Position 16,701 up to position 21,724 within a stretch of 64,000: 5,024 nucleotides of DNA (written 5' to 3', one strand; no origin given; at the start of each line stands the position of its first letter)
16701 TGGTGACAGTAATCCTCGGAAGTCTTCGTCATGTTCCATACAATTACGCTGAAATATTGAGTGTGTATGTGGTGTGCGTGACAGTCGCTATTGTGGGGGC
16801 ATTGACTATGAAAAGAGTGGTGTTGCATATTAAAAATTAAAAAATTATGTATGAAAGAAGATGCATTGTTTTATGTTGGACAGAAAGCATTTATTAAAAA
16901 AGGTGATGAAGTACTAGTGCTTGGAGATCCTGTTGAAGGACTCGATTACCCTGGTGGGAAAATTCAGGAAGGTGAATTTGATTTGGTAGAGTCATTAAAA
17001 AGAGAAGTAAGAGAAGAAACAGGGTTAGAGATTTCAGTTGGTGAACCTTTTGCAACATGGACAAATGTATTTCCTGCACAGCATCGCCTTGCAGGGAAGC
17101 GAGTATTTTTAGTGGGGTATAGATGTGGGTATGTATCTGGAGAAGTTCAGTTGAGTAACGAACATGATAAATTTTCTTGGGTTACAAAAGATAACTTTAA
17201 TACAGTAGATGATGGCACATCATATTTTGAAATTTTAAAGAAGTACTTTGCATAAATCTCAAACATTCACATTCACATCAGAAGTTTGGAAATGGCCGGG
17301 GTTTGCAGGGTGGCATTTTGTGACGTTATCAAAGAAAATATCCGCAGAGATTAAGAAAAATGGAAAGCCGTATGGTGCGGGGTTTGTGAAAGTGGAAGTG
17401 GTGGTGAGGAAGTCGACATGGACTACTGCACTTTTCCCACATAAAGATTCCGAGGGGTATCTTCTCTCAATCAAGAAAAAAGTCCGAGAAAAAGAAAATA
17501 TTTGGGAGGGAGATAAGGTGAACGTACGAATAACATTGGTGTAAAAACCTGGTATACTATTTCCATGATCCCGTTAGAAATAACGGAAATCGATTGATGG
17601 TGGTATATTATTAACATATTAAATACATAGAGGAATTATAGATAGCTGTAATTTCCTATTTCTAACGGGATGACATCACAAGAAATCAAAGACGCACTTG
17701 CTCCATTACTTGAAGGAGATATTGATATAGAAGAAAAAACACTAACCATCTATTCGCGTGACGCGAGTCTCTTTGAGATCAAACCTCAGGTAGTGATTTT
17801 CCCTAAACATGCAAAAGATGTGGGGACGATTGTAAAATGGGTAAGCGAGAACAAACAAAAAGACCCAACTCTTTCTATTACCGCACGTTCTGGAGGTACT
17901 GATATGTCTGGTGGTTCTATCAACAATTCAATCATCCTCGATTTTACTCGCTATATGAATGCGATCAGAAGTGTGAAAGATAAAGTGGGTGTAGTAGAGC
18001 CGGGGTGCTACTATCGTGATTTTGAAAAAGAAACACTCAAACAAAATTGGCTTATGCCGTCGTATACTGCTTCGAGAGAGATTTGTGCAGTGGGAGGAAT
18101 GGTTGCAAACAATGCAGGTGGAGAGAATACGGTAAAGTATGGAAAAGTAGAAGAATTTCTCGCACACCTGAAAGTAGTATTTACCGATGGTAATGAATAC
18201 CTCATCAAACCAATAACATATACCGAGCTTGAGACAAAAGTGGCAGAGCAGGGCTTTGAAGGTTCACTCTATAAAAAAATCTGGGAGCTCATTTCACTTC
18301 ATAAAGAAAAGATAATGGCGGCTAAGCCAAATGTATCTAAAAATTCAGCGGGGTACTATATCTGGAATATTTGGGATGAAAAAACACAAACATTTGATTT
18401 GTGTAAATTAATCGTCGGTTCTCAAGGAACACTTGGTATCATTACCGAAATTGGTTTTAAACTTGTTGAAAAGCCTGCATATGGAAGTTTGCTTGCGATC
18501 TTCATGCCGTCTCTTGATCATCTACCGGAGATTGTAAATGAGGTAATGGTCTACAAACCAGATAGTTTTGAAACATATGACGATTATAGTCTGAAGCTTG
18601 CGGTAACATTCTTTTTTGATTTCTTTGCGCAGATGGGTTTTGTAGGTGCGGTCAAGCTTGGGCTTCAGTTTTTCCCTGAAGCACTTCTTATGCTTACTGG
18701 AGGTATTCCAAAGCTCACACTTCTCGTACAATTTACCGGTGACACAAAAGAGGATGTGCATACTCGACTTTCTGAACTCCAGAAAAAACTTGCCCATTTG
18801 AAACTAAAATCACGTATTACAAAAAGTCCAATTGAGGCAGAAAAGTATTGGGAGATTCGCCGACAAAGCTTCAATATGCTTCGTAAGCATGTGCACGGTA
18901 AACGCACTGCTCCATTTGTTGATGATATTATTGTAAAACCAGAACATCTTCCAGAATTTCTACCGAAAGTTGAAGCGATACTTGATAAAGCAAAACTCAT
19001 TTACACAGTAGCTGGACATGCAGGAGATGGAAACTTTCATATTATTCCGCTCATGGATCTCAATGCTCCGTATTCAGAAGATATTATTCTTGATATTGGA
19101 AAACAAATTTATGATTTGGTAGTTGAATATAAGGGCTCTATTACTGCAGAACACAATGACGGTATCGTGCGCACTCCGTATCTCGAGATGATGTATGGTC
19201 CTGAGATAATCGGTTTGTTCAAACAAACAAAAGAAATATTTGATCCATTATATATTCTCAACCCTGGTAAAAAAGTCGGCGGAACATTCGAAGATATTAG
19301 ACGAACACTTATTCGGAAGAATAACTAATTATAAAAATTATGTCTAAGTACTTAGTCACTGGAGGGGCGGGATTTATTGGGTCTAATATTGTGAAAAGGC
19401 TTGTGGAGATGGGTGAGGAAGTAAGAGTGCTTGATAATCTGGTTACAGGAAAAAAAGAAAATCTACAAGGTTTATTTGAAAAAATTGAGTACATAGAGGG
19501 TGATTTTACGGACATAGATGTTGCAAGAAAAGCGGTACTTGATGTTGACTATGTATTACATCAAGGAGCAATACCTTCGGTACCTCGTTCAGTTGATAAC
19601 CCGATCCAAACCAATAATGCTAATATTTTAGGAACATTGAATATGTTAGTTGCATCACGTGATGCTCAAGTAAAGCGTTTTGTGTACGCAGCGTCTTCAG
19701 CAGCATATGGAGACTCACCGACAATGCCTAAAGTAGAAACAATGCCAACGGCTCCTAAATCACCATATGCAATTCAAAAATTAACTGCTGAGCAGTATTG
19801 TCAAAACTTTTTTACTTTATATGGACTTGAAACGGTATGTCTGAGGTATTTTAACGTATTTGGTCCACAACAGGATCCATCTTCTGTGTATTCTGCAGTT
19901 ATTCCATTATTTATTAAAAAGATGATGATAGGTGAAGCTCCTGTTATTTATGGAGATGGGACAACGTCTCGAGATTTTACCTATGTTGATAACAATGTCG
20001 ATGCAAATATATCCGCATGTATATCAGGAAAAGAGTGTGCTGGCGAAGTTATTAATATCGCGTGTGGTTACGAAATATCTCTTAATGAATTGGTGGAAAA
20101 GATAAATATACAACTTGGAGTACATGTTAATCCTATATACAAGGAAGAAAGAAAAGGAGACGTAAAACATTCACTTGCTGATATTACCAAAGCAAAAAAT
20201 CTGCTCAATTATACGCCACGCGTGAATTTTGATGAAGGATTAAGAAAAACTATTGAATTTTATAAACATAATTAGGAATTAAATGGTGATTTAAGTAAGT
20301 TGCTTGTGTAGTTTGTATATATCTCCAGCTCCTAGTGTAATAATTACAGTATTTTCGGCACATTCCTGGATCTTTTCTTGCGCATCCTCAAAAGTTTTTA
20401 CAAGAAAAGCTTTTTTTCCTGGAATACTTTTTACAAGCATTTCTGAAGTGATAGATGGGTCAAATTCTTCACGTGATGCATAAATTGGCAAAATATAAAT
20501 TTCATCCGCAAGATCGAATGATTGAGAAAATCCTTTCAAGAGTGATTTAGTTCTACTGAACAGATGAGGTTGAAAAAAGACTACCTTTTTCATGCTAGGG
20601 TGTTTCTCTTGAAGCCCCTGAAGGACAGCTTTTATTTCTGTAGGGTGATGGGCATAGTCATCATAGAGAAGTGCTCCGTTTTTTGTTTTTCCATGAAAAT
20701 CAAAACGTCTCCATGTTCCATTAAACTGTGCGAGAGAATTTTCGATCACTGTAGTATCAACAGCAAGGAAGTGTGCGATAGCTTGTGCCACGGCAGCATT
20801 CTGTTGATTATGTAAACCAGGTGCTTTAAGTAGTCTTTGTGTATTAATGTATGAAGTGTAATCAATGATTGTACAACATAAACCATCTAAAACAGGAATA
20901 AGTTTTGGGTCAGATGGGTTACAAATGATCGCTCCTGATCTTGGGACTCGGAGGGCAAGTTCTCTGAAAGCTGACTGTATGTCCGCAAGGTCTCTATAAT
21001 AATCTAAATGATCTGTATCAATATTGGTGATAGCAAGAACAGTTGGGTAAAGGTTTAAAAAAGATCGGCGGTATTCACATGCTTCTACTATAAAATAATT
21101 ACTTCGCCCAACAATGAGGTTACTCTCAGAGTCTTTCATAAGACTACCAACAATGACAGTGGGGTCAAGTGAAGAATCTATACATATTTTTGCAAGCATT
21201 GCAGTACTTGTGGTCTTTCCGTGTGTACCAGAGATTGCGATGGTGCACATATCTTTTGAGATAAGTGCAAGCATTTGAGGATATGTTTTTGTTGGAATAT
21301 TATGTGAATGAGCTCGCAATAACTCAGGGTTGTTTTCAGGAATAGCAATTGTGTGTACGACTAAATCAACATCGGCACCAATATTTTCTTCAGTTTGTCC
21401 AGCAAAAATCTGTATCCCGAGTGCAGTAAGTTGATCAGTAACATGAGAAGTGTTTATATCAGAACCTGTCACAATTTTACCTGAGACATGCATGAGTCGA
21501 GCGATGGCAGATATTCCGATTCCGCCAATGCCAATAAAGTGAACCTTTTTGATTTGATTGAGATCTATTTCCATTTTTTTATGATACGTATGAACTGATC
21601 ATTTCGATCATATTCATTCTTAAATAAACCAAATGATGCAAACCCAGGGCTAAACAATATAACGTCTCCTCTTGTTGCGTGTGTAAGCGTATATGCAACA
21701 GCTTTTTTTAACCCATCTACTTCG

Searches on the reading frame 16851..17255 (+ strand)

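Call 5: search_protein_families(library=pfam, proteins=[window:16851-17255:+], max_evalue=0.01)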
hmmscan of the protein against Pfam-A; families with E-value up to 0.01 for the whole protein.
window:16851-17255:+ (134 aa): 2 families
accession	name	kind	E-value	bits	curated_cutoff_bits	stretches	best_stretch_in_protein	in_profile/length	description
PF00293.34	NUDIX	-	1.3e-13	51.5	21.1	1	21-116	17-118/134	NUDIX domain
PF14815.12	NUDIX_4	-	0.0028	17.9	35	1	33-118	29-100/113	NUDIX domain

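Call 112: search_protein_families(library=padloc, proteins=[window:16851-17255:+], max_evalue=0.001)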
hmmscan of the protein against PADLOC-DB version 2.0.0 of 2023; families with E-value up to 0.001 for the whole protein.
window:16851-17255:+ (134 aa): 1 family
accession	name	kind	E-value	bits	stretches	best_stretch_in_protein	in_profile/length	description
PDLC04899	PDC-S07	-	6.3e-15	53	1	31-120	35-116/135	-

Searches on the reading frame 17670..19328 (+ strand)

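Call 86: search_protein_families(library=pfam, proteins=[window:17670-19328:+], max_evalue=0.00001)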
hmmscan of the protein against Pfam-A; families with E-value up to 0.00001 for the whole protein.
window:17670-19328:+ (552 aa): 2 families
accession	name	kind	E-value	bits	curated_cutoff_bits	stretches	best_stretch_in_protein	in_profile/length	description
PF02913.24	FAD-oxidase_C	-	9.8e-45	153.6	21.2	1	269-534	2-247/248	FAD linked oxidases, C-terminal domain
PF01565.28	FAD_binding_4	-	3e-26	92.2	26.4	1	39-175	1-134/139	FAD binding domain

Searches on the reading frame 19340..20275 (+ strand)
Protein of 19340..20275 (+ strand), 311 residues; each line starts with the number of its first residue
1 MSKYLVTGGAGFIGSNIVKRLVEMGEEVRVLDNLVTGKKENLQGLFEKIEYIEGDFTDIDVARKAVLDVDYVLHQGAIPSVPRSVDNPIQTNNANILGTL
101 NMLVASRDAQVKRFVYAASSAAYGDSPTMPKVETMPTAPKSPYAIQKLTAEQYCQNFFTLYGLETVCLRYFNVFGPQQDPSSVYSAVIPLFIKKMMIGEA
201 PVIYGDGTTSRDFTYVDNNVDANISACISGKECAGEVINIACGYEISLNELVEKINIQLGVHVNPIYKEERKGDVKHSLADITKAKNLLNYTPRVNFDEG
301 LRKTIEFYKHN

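Call 86: search_protein_families(library=pfam, proteins=[window:19340-20275:+], max_evalue=0.00001)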
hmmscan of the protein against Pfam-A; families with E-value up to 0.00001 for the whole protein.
window:19340-20275:+ (311 aa): 7 families
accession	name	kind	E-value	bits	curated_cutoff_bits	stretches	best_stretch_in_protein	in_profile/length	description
PF01370.27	Epimerase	-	5.6e-61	206.4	20.9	1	5-241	2-240/240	NAD dependent epimerase/dehydratase family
PF16363.11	GDP_Man_Dehyd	-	7.2e-58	197.1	27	1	5-304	1-332/332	GDP-mannose 4,6 dehydratase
PF01073.25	3Beta_HSD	-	1.4e-28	100.2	22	1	5-226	1-228/280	3-beta hydroxysteroid dehydrogenase/isomerase family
PF02719.21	Polysacc_synt_2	-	2.2e-15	57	20.2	1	5-260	2-248/293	Polysaccharide biosynthesis protein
PF13460.12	NAD_binding_10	-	2.6e-10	40.9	27.2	1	8-156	1-133/184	NAD(P)H-binding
PF07993.18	NAD_binding_4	-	5.6e-09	36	20.1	1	6-220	1-255/258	Male sterility protein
PF04321.23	RmlD_sub_bind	-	1.5e-06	28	27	1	4-176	3-154/287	RmlD substrate binding domain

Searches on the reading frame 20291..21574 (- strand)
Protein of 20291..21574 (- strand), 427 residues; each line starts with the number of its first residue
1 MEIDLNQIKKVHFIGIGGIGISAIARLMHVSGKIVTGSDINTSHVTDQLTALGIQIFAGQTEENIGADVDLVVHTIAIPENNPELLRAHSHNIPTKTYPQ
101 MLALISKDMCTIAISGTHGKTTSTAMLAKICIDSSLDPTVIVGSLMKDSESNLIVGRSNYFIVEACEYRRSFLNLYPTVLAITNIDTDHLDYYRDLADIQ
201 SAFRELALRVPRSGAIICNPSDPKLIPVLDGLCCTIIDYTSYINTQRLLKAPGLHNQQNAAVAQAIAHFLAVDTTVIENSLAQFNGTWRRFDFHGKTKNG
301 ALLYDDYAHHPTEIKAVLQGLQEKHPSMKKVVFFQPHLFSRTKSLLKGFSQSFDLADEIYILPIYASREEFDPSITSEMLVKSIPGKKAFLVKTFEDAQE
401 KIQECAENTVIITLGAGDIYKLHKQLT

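Call 86: search_protein_families(library=pfam, proteins=[window:20291-21574:-], max_evalue=0.00001)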
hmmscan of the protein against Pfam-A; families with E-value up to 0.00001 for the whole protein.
window:20291-21574:- (427 aa): 3 families
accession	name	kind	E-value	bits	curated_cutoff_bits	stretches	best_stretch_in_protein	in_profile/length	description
PF01225.30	Mur_ligase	-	2.2e-23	82.9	21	1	10-107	1-92/95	Mur ligase family, catalytic domain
PF02875.26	Mur_ligase_C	-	1.1e-16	62.3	28.4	1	289-417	1-127/127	Mur ligase, glutamate ligase domain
PF08245.18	Mur_ligase_M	-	3.4e-15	57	24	1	114-239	1-145/200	Mur ligase middle domain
